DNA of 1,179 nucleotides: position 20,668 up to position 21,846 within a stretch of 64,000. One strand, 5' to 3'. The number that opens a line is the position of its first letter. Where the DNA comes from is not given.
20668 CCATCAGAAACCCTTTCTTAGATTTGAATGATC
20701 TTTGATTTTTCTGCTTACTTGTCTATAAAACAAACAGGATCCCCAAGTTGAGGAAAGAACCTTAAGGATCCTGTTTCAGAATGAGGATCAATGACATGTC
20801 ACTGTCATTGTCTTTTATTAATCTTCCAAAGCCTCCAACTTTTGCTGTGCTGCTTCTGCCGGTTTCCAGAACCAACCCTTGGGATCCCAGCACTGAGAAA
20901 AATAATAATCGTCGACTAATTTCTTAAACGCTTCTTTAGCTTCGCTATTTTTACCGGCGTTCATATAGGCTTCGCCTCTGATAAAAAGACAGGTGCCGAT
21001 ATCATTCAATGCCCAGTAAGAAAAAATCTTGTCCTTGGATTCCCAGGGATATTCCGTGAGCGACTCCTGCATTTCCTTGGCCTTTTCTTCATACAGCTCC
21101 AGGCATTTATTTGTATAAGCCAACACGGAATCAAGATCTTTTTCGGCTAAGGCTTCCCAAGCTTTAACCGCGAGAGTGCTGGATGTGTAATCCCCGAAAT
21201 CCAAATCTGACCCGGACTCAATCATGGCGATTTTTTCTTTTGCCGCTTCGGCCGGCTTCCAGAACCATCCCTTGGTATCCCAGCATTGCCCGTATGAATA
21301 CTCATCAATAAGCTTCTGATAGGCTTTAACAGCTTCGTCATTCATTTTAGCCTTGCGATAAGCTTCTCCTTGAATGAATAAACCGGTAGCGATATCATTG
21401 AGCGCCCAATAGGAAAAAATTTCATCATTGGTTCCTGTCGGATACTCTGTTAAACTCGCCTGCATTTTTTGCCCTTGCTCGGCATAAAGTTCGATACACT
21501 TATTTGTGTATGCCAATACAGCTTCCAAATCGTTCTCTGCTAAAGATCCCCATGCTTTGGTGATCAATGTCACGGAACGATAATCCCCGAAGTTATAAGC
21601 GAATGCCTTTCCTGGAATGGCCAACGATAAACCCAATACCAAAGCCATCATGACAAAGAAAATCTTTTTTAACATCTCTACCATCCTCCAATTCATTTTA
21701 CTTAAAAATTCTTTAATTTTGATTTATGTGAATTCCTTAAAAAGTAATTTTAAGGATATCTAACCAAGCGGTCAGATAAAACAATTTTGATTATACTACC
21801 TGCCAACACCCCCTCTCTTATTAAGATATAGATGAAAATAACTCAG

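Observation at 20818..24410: Uncharacterised tandemly duplicated ~130-aa domain (signature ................) in two adjacent secreted proteins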

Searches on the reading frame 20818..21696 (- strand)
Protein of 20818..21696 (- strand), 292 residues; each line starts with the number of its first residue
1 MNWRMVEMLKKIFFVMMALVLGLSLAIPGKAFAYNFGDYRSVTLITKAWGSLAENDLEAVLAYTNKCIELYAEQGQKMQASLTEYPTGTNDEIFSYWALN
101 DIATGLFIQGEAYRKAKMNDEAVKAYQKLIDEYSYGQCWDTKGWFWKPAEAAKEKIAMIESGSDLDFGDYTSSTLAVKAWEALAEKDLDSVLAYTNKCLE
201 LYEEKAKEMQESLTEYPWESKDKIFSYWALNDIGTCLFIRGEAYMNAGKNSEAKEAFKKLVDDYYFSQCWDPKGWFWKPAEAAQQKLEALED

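Call 3: search_protein_families(library=pfam, proteins=[window:20818-21696:-], max_evalue=1)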
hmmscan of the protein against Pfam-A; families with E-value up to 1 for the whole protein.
window:20818-21696:- (292 aa): 11 families
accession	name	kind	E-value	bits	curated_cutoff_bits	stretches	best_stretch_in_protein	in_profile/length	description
PF13174.12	TPR_6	-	5.4e-11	42.8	26.3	2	106-133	3-30/33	Tetratricopeptide repeat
PF07719.23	TPR_2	-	5.2e-09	36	27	2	236-261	3-28/34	Tetratricopeptide repeat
PF13432.12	TPR_16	-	3.7e-05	24.5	32.7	0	103-135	31-63/65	Tetratricopeptide repeat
PF00515.34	TPR_1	-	5.9e-05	23.1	27.8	2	106-128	4-26/34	Tetratricopeptide repeat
PF13181.12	TPR_8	-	0.00017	21.9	25.7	2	237-261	4-28/34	Tetratricopeptide repeat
PF13428.12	TPR_14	-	0.00033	21.5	23.5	0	238-263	5-30/44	Tetratricopeptide repeat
PF15560.11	Imm12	-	0.0067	16.8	25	1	92-172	40-119/138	Immunity protein 12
PF04708.17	Pox_F16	-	0.025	14.5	30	0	166-201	40-75/215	Poxvirus F16 protein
PF13424.12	TPR_12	-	0.07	13.8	30.1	0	109-129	51-71/77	Tetratricopeptide repeat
PF09361.15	Phasin_2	-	0.16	12.7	24.9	0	39-83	53-97/100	Phasin protein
PF13176.12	TPR_7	-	0.16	12.6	27.9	0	109-130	5-26/36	Tetratricopeptide repeat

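Call 7: find_homologous_proteins(query=window:20818-21696:-, max_evalue=0.001)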
Query window:20818-21696:- (292 aa): 1432 proteins with E <= 0.001 among 4819 candidates; the best 120 are listed.
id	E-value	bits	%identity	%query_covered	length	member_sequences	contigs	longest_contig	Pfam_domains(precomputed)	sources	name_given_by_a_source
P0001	1.8e-188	643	100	98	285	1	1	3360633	PF07719.24,PF13174.13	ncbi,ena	-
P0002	2.7e-188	643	60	90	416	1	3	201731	PF13424.13,PF13181.13,PF07719.24,PF13174.13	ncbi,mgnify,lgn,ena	mgnify:CR=1 FL=1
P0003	1.1e-183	628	59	97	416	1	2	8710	PF00515.35,PF13181.13,PF07719.24,PF13174.13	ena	-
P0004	3.8e-181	619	62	97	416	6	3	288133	PF15948.11,PF00515.35,PF04708.18,PF13424.13,PF13181.13,PF07719.24,PF13174.13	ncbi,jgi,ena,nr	ncbi:MAG TPA: tetratricopeptide repeat protein [Candidatus Omnitrophota bacterium]|nr:tetratricopept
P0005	1.3e-176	604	61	98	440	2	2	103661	PF07719.24,PF13174.13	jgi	-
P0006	1.9e-176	604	65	89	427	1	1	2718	PF00515.35,PF13424.13,PF13428.13,PF13181.13,PF07719.24,PF13174.13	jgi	jgi:tetratricopeptide (TPR) repeat protein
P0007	2.6e-175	600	62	90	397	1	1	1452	PF00515.35,PF04708.18,PF06782.17,PF13181.13,PF07719.24,PF13174.13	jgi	jgi:tetratricopeptide (TPR) repeat protein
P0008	4.7e-174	596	63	88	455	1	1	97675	PF00515.35,PF13424.13,PF13181.13,PF07719.24,PF13174.13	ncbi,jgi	-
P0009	1.4e-173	594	61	88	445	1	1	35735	PF00515.35,PF13424.13,PF13181.13,PF07719.24,PF13174.13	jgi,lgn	-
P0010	8.6e-173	592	62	97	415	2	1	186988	PF25051.2,PF00515.35,PF13181.13,PF07719.24,PF13174.13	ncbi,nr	ncbi:MAG: tetratricopeptide repeat protein [Candidatus Aceula meridiana]|nr:tetratricopeptide repeat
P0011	3.4e-172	590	60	92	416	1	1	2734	PF07719.24,PF13174.13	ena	-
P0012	9.8e-167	572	62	89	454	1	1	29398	PF00515.35,PF13424.13,PF13181.13,PF07719.24,PF13174.13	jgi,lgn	-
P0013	1.2e-161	555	85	98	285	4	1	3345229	PF07719.24,PF13174.13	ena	-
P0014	2.9e-161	554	85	98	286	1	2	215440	PF00515.35,PF13181.13,PF07719.24,PF13174.13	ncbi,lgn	-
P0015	6.7e-161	553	85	98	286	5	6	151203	PF00515.35,PF13181.13,PF07719.24,PF13174.13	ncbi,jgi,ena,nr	ncbi:MAG TPA: tetratricopeptide repeat protein [Candidatus Omnitrophota bacterium]|jgi:tetratricopep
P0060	1.5e-135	470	47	88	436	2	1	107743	PF13424.13,PF13432.13,PF13428.13,PF07719.24,PF13174.13,PF13374.13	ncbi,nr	ncbi:MAG: tetratricopeptide repeat protein [Candidatus Aureabacteria bacterium]|nr:tetratricopeptide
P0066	7.4e-135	467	71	98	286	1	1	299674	PF13174.13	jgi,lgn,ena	-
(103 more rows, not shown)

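Call 9: search_protein_families(library=ncbifam, proteins=[window:20818-21696:-], max_evalue=0.01)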
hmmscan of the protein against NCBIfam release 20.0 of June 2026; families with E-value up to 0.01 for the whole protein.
window:20818-21696:- (292 aa): 3 families
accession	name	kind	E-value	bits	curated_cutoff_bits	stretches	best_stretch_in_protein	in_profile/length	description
TIGR00293.1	TIGR00293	equivalog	0.00093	19.3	53.9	0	51-85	78-112/129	prefoldin subunit alpha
TIGR02795.1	tol_pal_ybgF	equivalog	0.0019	18.8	90.1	0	237-265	42-70/119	tol-pal system protein YbgF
TIGR03302.1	OM_YfiO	subfamily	0.0025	17.3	81.4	0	237-269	36-68/239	outer membrane protein assembly factor BamD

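Call 11: search_solved_structures(query=window:20818-21696:-, max_evalue=10)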
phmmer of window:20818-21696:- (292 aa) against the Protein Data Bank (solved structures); distinct sequences matched with E-value up to 10: 2.
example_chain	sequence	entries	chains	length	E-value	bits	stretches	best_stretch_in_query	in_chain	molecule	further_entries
9gzg_A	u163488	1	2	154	3.3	10.4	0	110-209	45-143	Engineered CTPR protein with glutamic acids for conductivity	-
2wqh_A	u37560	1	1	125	9.5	9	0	54-203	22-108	CTPR3Y3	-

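Call 15: find_encoding_contigs(protein=P0004, flank=10000, max_places=2)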
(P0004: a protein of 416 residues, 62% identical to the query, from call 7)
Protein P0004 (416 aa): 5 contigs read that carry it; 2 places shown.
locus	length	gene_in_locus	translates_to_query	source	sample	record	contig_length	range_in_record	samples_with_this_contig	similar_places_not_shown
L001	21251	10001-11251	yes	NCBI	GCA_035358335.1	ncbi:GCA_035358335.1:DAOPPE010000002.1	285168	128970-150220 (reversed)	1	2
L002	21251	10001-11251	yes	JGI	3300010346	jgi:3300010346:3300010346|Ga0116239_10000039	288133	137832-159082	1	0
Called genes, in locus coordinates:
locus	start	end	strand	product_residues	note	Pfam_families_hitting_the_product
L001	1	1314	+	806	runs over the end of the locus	PF06165:GH94_b-supersand, PF17167:Glyco_hydro_94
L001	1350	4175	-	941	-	-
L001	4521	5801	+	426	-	PF01547:SBP_bac_1, PF13416:SBP_bac_8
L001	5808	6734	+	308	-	PF00528:BPD_transp_1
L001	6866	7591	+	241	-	PF00528:BPD_transp_1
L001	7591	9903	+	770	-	PF13174:TPR_6 (faint), PF02836:Glyco_hydro_2_C, PF03198:Glyco_hydro_72 (faint), PF26410:GH5_mannosidase (weak)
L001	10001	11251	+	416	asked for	PF04708:Pox_F16 (faint), PF13424:TPR_12 (faint), PF00515:TPR_1 (faint), PF07719:TPR_2 (faint), PF13181:TPR_8 (faint), PF15948:DUF4756 (faint), PF13174:TPR_6 (weak)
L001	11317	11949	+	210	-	-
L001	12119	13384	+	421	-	-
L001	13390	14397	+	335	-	PF00356:LacI, PF00532:Peripla_BP_1, PF13407:Peripla_BP_4, PF13377:Peripla_BP_3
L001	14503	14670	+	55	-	-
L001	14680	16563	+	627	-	PF01134:GIDA, PF12831:FAD_oxidored, PF21680:GIDA_C_1st, PF13932:SAM_GIDA_C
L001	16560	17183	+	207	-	PF02581:TMP-TENI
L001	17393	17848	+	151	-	PF02675:AdoMet_dc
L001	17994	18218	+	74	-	-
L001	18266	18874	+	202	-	-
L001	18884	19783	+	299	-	PF00857:Isochorismatase (weak)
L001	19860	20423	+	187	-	PF04542:Sigma70_r2, PF08281:Sigma70_r4_2, PF04545:Sigma70_r4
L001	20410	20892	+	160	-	PF13490:zf-HC2 (weak)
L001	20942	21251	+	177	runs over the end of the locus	PF13801:Metal_resist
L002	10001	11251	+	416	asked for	PF04708:Pox_F16 (faint), PF13424:TPR_12 (faint), PF00515:TPR_1 (faint), PF07719:TPR_2 (faint), PF13181:TPR_8 (faint), PF15948:DUF4756 (faint), PF13174:TPR_6 (weak)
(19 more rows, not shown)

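Call 16: find_encoding_contigs(protein=P0066, flank=10000, max_places=2)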
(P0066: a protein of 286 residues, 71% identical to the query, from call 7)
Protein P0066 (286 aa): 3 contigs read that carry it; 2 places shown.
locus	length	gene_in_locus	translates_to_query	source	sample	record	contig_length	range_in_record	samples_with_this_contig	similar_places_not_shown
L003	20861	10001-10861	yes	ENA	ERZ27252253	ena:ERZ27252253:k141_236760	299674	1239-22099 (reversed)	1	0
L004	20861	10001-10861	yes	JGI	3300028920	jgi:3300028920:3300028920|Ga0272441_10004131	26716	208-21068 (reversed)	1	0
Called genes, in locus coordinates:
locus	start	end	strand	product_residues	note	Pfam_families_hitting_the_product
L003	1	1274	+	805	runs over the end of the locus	PF06165:GH94_b-supersand, PF17167:Glyco_hydro_94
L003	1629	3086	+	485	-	PF07690:MFS_1, PF13347:MFS_2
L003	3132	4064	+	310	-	-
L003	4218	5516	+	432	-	PF01547:SBP_bac_1, PF13416:SBP_bac_8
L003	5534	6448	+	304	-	PF00528:BPD_transp_1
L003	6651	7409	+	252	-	PF00528:BPD_transp_1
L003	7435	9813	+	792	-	PF13174:TPR_6 (faint), PF02836:Glyco_hydro_2_C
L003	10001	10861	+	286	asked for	PF13174:TPR_6 (faint)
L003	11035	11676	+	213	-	-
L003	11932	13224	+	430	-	-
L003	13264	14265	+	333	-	PF00356:LacI, PF00532:Peripla_BP_1, PF13407:Peripla_BP_4, PF13377:Peripla_BP_3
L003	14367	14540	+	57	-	-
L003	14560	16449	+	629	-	PF01134:GIDA, PF07992:Pyr_redox_2 (weak), PF12831:FAD_oxidored (faint), PF13738:Pyr_redox_3 (faint), PF21680:GIDA_C_1st, PF13932:SAM_GIDA_C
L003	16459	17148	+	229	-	PF09335:VTT_dom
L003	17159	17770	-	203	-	PF00899:ThiF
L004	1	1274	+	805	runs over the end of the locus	PF06165:GH94_b-supersand, PF17167:Glyco_hydro_94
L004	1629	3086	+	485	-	PF07690:MFS_1, PF13347:MFS_2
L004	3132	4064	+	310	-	-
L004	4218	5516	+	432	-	PF01547:SBP_bac_1, PF13416:SBP_bac_8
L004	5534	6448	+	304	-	PF00528:BPD_transp_1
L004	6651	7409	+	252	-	PF00528:BPD_transp_1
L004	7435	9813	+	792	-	PF13174:TPR_6 (faint), PF02836:Glyco_hydro_2_C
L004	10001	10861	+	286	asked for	PF13174:TPR_6 (faint)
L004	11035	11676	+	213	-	-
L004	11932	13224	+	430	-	-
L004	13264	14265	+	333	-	PF00356:LacI, PF00532:Peripla_BP_1, PF13407:Peripla_BP_4, PF13377:Peripla_BP_3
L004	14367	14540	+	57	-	-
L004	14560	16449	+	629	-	PF01134:GIDA, PF07992:Pyr_redox_2 (weak), PF12831:FAD_oxidored (faint), PF13738:Pyr_redox_3 (faint), PF21680:GIDA_C_1st, PF13932:SAM_GIDA_C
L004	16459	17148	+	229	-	PF09335:VTT_dom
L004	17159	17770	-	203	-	PF00899:ThiF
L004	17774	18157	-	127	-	PF00072:Response_reg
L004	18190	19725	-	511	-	PF09972:DUF2207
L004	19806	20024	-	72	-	-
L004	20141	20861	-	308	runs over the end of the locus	?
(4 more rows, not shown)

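Call 17: find_encoding_contigs(protein=P0060, flank=10000, max_places=2)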
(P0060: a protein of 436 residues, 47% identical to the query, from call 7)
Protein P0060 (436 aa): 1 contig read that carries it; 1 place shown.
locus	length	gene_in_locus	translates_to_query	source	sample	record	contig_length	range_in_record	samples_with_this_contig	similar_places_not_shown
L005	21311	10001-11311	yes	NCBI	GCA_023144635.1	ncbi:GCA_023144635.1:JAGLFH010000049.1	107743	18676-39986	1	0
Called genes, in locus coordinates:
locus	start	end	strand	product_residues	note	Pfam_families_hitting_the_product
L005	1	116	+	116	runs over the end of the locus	PF01187:MIF, PF01361:Tautomerase (faint)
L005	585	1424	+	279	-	PF04060:FeS, PF12838:Fer4_7 (weak), PF13187:Fer4_9 (weak), PF14697:Fer4_21 (weak), PF00037:Fer4 (weak), PF12797:Fer4_2 (weak), PF12837:Fer4_6 (weak)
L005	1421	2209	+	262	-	PF01976:DUF116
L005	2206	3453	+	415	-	PF09986:DUF2225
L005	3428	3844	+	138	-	PF08211:dCMP_cyt_deam_2, PF00383:dCMP_cyt_deam_1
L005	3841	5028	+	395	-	PF01676:Metalloenzyme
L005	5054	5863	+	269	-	PF01048:PNP_UDP_1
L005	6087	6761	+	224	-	-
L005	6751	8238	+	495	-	-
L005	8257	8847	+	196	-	-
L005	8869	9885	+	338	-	PF00356:LacI, PF00532:Peripla_BP_1, PF13407:Peripla_BP_4, PF13377:Peripla_BP_3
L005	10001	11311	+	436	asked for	PF07719:TPR_2 (faint), PF13174:TPR_6 (faint), PF13424:TPR_12 (faint), PF13428:TPR_14 (faint), PF13432:TPR_16 (faint), PF13374:TPR_10 (faint)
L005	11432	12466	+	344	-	PF00356:LacI, PF00532:Peripla_BP_1, PF13407:Peripla_BP_4, PF13377:Peripla_BP_3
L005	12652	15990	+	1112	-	PF00515:TPR_1 (faint), PF07719:TPR_2 (faint), PF13174:TPR_6 (faint), PF13181:TPR_8 (faint), PF13424:TPR_12 (faint), PF13432:TPR_16 (faint), PF21545:T7SS_EccA1_N (faint), PF23300:HEAT_Nup120 (faint), +1 more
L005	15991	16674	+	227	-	-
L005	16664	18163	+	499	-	-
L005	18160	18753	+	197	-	-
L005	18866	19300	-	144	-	-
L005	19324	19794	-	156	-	PF02577:BFN_dom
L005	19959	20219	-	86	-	-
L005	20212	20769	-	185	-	PF04350:PilO (weak)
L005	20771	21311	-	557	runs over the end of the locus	PF11104:PilM_2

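Call 30: predict_structure(alignment_id=A2)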
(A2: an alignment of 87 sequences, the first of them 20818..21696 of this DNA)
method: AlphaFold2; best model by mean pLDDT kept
length: 292 residues; sequences in the alignment: 87
mean_pLDDT: 90.9   pTM: 0.75
mean pLDDT of the five models: 90.9, 90.8, 89.4, 86.9, 86.5
residues with pLDDT >= 90: 217; 70-90: 55; 50-70: 15; < 50: 5
segments of 3 or more residues with pLDDT < 50: 27-31
pLDDT, mean of each block of 10 residues (from residue 1): 74 83 58 78 94 95 98 98 94 95 98 96 98 93 84 94 86 92 95 96 96 93 92 97 97 98 94 81 95 71
secondary structure, 60 per line:
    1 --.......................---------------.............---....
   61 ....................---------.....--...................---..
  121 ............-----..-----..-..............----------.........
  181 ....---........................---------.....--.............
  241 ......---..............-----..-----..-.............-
elements in order: H3-25 H41-53 H57-80 H90-94 H97-115 H119-132 H148-161 H172-184 H188-211 H221-225 H228-246 H250-263 H279-291

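Call 34: fold_search(model_id=the predicted structure, library=pdb)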
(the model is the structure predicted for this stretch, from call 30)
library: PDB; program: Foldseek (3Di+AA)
matches with E <= 10: 1182; with E <= 0.001: 0
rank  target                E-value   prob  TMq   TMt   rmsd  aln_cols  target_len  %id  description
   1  9qhc_A                1.4e-03  0.99  0.22  0.23  14.1       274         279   18  Crystal structure of 8-repeat CTPR protein with eliminated coordination sites (released 2025-10-22)
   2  9gzg_A                4.1e-03  1.00  0.27  0.47   7.8       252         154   16  Crystal structure of CTPR4E4 mutant (released 2025-10-15)
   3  6swu_E                7.7e-03  0.99  0.26  0.27  11.3       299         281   13  Crystal structure of the TPR domain of KLC1 in complex with an engineered high-affinity cargo peptide. (released 2020-09-30)
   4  9gaw_Y                8.0e-03  1.00  0.30  0.19  12.2       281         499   13  High-resolution structure of the Anaphase-promoting complex/cyclosome (APC/C) bound to co-activator Cdh1 (released 2024-08-14)
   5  8zht_B                9.2e-03  1.00  0.30  0.46  12.2       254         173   12  Structure of PpiD-YfgM complex (released 2025-02-12)
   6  7kw7_E                9.2e-03  0.82  0.16  0.16  18.9       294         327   12  Atomic cryoEM structure of Hsp90-Hsp70-Hop-GR (released 2021-12-08)
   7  9qhb                  1.3e-02  0.82  0.16  0.17  15.8       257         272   15  Crystal structure of 16-repeat CTPR protein with eliminated coordination sites (released 2025-10-22)
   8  8dtg_B                1.4e-02  0.90  0.19  0.10  17.3       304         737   14  Cryo-EM structure of Arabidopsis SPY alternative conformation 1 (released 2023-03-08)
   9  8chy                  1.5e-02  0.82  0.17  0.18  14.9       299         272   16  Crystal structure of an 8-repeat consensus TPR superhelix with Zinc. (released 2024-02-21)
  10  3uq3_A                1.6e-02  0.98  0.24  0.26  16.1       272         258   12  TPR2AB-domain:pHSP90-complex of yeast Sti1 (released 2012-01-18)
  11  6ejn_B                1.7e-02  0.99  0.31  0.33  13.1       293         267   12  The KLC2 TPR domain bound to the JIP3 leucine zipper domain (released 2018-09-05)
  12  3zfw_B                1.7e-02  0.99  0.29  0.34  10.2       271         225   12  Crystal structure of the TPR domain of kinesin light chain 2 in complex with a tryptophan-acidic cargo peptide (released 2013-04-03)
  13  8dth_B                1.7e-02  0.96  0.22  0.12  13.3       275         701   13  Cryo-EM structure of Arabidopsis SPY alternative conformation 2 (released 2023-03-08)
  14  6swu_F                1.8e-02  0.99  0.29  0.29  10.9       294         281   13  Crystal structure of the TPR domain of KLC1 in complex with an engineered high-affinity cargo peptide. (released 2020-09-30)
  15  7yea_A                1.8e-02  0.85  0.19  0.08  16.3       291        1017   12  Human O-GlcNAc transferase Dimer (released 2023-07-12)
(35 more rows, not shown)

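Call 88: search_protein_families(library=pfam, proteins=[L005:6751-8238:+, L005:16664-18163:+], max_evalue=0.1)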
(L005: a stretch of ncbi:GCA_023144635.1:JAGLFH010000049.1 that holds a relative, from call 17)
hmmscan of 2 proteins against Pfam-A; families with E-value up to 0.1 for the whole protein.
L005:6751-8238:+ (495 aa): 1 family
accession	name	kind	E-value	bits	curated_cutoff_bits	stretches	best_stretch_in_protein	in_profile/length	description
PF20064.4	DUF6463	-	0.062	13.6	26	0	378-408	45-75/119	Family of unknown function (DUF6463)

L005:16664-18163:+ (499 aa): 1 family
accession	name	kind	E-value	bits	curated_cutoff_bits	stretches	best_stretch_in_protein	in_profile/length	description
PF17140.10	DUF5113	-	0.066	13.6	27.1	1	395-426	13-44/161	Domain of unknown function (DUF5113)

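Call 89: search_solved_structures(query=L005:6751-8238:+, max_evalue=1)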
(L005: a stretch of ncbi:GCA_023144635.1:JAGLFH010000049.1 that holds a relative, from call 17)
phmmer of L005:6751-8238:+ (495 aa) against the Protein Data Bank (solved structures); distinct sequences matched with E-value up to 1: 1.
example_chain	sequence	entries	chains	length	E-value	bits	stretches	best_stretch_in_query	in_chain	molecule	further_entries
3sz3_A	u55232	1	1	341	0.75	12.1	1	397-431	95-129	Tryptophanyl-tRNA synthetase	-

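Call 91: list_cluster_members(proteins=[P0001, P0121, P0013, P0394, P0399])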
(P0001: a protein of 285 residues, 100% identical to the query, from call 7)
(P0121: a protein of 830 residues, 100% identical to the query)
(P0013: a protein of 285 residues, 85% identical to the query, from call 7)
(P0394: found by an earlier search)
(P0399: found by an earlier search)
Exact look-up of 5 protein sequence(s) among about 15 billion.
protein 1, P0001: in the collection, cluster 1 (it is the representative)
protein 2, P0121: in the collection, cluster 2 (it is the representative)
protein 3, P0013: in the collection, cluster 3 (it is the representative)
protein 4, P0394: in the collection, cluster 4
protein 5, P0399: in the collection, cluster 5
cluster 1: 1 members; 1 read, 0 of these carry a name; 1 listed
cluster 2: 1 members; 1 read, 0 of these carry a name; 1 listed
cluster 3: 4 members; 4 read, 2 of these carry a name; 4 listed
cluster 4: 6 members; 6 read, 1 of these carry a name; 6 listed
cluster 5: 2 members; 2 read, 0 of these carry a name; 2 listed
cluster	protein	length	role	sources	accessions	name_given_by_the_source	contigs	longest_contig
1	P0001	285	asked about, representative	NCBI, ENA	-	-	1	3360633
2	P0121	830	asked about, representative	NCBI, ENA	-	-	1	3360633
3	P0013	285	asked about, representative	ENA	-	-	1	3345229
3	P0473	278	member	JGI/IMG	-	tetratricopeptide (TPR) repeat protein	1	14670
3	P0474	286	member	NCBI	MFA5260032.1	MAG: tetratricopeptide repeat protein [Candidatus Omnitrophota bacterium]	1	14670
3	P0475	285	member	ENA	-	-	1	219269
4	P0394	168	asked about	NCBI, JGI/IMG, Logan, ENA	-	hypothetical protein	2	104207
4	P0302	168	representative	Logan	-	-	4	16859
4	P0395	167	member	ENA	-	-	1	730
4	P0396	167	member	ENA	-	-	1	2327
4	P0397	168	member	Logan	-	-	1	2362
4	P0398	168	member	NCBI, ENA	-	-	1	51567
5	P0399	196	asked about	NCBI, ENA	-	-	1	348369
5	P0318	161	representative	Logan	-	-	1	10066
